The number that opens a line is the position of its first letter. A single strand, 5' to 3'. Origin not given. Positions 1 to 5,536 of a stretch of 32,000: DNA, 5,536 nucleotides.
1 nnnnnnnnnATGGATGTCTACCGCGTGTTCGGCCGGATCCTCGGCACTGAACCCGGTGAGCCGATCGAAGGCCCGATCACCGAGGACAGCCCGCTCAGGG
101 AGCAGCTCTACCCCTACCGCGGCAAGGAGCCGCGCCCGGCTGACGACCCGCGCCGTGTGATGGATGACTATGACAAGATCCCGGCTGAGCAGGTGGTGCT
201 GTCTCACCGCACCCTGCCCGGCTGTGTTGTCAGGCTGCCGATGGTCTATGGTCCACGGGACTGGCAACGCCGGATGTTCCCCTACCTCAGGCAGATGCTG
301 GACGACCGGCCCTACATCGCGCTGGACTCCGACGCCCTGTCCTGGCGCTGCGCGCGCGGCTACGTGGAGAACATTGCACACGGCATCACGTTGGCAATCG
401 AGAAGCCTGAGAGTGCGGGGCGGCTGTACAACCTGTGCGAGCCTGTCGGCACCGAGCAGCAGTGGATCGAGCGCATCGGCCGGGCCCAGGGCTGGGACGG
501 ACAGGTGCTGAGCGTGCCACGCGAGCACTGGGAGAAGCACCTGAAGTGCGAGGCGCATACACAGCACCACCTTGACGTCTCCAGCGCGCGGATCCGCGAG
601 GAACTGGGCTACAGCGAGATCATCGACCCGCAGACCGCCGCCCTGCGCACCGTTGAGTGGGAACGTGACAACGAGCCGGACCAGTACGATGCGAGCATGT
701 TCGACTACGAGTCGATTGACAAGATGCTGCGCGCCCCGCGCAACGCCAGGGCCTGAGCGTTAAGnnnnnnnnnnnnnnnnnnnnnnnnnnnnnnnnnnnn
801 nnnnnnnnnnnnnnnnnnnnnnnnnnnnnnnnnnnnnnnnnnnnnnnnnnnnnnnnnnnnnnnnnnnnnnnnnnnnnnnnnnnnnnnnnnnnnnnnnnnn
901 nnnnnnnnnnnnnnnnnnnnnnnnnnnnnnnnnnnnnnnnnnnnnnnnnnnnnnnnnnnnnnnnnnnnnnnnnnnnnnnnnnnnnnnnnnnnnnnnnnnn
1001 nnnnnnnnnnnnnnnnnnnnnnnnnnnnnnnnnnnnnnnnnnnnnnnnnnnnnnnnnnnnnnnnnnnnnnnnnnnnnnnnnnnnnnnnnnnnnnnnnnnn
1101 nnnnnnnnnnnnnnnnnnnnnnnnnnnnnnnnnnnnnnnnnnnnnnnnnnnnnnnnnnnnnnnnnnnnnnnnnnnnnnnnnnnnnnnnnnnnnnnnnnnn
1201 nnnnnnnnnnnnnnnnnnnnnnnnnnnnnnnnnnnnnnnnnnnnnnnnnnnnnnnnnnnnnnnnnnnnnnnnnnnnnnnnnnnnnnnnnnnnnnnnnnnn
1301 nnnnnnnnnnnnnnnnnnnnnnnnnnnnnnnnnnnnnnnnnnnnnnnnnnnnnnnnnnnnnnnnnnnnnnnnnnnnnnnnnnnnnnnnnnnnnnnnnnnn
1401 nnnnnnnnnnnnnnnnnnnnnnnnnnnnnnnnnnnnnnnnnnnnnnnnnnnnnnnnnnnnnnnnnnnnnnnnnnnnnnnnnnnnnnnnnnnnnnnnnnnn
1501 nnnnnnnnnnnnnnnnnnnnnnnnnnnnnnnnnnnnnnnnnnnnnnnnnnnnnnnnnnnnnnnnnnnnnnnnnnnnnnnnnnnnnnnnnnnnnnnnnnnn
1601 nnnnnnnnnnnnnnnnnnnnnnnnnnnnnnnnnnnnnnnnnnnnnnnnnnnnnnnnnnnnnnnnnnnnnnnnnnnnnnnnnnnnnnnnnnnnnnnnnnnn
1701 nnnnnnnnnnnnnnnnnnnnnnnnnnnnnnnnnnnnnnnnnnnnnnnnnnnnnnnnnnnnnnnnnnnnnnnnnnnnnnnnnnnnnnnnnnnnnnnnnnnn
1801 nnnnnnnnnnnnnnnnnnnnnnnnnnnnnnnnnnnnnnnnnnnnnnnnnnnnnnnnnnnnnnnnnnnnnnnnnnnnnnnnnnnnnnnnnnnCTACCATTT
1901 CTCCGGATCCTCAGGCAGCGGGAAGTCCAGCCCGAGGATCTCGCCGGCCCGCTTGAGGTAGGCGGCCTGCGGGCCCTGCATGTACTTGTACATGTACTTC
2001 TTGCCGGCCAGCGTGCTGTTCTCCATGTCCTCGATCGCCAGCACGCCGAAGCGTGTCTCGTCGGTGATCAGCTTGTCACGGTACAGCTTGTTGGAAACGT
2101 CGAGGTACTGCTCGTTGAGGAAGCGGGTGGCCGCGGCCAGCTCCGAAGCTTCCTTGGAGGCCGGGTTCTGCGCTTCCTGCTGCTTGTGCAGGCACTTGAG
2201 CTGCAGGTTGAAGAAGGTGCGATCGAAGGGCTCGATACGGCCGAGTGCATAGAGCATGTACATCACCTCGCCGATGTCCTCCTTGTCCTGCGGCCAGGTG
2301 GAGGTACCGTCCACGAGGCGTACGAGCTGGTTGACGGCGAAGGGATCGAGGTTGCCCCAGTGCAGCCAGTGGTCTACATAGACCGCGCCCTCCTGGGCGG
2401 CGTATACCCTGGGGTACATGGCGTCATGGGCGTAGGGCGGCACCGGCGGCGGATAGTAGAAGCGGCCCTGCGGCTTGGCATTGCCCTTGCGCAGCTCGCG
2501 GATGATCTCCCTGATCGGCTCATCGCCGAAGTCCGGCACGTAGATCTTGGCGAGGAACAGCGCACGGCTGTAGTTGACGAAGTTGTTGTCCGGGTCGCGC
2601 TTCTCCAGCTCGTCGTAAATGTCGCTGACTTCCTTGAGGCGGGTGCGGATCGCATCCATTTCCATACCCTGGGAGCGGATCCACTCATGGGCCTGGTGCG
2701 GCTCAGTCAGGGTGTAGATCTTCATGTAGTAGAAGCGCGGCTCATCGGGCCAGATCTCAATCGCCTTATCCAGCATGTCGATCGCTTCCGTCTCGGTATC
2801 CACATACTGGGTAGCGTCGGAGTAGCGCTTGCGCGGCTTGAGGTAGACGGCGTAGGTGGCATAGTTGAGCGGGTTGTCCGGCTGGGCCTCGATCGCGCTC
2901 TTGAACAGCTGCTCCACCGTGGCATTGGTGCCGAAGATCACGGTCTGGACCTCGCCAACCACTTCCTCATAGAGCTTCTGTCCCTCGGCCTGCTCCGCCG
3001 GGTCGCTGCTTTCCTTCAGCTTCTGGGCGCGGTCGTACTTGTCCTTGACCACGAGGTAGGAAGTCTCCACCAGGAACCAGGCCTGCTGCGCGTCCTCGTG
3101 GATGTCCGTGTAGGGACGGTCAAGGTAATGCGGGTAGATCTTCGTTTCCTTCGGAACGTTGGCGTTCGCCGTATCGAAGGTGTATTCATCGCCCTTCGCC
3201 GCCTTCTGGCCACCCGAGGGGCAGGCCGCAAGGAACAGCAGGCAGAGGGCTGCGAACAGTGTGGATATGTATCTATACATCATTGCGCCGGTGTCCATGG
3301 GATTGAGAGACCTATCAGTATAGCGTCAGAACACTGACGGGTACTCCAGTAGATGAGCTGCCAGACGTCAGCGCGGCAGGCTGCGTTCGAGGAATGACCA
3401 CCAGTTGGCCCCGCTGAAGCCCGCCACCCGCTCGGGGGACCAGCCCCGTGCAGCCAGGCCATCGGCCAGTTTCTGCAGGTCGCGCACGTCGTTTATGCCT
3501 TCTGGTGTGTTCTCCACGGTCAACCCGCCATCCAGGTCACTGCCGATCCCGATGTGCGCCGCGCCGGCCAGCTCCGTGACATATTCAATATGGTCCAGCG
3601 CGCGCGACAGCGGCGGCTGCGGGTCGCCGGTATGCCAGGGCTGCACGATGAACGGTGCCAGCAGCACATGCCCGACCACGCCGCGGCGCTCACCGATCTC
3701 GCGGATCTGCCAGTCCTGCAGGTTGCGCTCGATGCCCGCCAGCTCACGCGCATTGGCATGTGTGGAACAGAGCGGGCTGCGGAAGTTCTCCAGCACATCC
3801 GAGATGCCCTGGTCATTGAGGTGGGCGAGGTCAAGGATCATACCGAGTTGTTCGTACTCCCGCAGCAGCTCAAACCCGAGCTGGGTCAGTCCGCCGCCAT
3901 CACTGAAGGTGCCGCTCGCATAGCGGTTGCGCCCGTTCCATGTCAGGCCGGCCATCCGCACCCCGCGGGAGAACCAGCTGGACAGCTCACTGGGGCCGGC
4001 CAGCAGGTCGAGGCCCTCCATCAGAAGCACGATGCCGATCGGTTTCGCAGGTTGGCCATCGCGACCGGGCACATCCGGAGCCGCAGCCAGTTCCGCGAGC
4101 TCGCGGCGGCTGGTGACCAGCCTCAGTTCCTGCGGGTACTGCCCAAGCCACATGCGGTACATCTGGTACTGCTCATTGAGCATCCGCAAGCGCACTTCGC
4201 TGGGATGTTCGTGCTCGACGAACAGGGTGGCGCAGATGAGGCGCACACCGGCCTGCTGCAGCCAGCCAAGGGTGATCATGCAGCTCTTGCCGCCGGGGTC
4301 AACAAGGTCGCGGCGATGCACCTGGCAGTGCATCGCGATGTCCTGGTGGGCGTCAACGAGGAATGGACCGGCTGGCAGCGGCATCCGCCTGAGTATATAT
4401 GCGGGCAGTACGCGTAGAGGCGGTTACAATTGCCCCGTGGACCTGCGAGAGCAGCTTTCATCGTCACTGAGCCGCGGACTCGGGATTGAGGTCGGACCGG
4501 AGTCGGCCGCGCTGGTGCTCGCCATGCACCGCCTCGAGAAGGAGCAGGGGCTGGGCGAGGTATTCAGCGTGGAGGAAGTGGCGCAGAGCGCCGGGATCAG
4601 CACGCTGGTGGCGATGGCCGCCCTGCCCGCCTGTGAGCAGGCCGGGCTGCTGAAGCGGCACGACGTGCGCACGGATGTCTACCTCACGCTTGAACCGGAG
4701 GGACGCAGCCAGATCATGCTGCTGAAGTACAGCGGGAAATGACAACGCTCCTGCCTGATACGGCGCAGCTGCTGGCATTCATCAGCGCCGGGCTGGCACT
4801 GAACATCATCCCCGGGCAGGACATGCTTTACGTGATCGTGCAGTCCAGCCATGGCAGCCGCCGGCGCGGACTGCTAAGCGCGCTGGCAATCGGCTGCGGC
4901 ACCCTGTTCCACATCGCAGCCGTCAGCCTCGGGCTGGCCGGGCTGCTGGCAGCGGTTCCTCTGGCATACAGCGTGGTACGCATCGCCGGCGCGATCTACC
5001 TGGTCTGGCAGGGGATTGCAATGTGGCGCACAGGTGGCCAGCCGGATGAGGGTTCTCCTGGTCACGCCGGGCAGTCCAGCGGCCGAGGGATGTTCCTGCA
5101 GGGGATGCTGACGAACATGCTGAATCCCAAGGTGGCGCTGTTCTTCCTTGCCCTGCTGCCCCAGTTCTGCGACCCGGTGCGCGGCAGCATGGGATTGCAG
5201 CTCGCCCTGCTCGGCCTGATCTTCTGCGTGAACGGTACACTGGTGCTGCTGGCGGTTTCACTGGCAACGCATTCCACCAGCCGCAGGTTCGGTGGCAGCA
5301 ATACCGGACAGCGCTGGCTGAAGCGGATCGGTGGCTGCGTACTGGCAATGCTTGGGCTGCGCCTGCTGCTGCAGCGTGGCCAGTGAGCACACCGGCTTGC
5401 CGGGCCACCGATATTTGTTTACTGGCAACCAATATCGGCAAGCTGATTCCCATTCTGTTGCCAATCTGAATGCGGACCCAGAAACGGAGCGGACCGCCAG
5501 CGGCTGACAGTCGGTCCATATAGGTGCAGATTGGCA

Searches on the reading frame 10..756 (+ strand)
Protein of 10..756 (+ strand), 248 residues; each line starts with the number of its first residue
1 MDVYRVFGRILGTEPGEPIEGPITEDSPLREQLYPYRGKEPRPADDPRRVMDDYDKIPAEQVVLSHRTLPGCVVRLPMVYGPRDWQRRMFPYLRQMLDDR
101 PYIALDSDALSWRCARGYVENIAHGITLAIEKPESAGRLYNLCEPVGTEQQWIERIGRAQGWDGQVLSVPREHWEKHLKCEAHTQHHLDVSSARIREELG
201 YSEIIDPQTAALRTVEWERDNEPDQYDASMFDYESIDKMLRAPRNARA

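Call 38: search_protein_families(library=pfam, proteins=[window:10-756:+], max_evalue=0.001)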
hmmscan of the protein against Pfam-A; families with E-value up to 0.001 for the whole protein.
window:10-756:+ (248 aa): 1 family
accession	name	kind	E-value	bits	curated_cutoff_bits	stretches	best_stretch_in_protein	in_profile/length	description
PF01370.27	Epimerase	-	6e-05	23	20.9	1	56-143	146-240/240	NAD dependent epimerase/dehydratase family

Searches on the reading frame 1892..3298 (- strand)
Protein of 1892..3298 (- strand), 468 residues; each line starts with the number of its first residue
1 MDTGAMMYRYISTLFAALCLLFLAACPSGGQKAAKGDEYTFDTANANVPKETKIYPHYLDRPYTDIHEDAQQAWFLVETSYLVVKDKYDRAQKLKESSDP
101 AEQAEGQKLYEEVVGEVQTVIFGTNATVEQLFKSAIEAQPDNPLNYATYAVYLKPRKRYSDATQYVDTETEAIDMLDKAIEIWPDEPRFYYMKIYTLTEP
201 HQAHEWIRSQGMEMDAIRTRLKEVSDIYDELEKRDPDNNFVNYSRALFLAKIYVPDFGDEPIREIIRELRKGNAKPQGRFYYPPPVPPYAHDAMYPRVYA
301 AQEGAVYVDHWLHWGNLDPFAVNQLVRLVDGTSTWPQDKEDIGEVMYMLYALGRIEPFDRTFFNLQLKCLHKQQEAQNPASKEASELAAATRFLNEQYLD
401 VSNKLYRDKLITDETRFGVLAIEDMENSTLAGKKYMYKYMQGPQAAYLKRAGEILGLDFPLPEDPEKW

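Call 9: search_protein_families(library=pfam, proteins=[window:1892-3298:-], max_evalue=0.001)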
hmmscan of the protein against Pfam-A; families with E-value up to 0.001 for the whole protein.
window:1892-3298:- (468 aa): 1 family
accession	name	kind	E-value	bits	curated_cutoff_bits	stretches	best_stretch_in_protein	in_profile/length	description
PF13431.12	TPR_17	-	0.00084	19.9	24.4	0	131-163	1-33/34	Tetratricopeptide repeat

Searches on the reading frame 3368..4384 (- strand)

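Call 9: search_protein_families(library=pfam, proteins=[window:3368-4384:-], max_evalue=0.001)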
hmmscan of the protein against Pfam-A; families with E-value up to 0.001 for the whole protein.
window:3368-4384:- (338 aa): 1 family
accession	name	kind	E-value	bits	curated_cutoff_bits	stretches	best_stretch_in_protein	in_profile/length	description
PF01244.27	Peptidase_M19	-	1.3e-63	215.5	26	1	9-332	8-317/319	Membrane dipeptidase (Peptidase family M19)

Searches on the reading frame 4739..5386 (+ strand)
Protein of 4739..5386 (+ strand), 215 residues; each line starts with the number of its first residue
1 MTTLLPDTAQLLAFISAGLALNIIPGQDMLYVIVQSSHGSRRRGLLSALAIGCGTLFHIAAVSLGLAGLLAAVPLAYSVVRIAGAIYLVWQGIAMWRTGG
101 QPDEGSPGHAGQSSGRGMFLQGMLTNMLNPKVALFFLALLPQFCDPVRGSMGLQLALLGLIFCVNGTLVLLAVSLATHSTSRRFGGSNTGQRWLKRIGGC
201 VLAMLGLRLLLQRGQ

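Call 38: search_protein_families(library=pfam, proteins=[window:4739-5386:+], max_evalue=0.001)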
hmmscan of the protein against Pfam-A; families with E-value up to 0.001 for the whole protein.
window:4739-5386:+ (215 aa): 1 family
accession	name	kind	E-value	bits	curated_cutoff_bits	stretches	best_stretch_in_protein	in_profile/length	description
PF01810.24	LysE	-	2.2e-31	109.3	25.6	1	20-212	2-192/193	LysE type translocator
